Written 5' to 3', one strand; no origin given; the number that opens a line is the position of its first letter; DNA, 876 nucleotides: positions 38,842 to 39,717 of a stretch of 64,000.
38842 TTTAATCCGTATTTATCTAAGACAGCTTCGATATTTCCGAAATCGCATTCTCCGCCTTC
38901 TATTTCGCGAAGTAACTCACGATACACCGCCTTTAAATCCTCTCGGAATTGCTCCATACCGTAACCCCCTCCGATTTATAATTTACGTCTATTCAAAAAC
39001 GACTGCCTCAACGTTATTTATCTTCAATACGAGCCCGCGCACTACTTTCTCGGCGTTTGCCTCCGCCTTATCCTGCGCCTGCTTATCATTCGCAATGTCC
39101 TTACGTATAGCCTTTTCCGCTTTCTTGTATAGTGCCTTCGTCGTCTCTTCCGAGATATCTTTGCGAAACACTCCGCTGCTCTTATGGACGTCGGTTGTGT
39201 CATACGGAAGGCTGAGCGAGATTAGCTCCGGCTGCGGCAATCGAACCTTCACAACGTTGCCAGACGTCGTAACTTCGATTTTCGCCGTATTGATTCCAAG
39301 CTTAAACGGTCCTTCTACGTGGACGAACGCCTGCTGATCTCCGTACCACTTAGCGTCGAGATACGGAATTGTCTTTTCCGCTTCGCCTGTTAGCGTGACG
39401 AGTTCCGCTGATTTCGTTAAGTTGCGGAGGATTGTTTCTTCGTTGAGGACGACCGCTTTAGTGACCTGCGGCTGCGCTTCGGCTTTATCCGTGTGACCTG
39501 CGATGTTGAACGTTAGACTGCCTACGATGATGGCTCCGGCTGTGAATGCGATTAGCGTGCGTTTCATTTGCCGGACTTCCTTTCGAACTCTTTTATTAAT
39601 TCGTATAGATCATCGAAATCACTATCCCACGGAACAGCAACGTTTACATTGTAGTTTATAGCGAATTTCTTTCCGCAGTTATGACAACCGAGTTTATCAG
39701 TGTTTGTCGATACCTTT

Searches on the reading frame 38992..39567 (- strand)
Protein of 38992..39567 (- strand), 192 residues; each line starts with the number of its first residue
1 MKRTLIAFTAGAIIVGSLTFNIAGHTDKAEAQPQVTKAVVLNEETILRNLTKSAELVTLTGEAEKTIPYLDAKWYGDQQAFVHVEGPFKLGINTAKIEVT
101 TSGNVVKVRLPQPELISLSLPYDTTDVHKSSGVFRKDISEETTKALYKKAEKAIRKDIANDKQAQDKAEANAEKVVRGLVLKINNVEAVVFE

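Call 75: search_protein_families(library=pfam, proteins=[window:38992-39567:-], max_evalue=0.001)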
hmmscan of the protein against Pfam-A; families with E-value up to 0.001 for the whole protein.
window:38992-39567:- (192 aa): 1 family
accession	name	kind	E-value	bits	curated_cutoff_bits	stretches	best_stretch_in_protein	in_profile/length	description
PF14014.11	DUF4230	-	5.1e-18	66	27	1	51-184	4-142/148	Protein of unknown function (DUF4230)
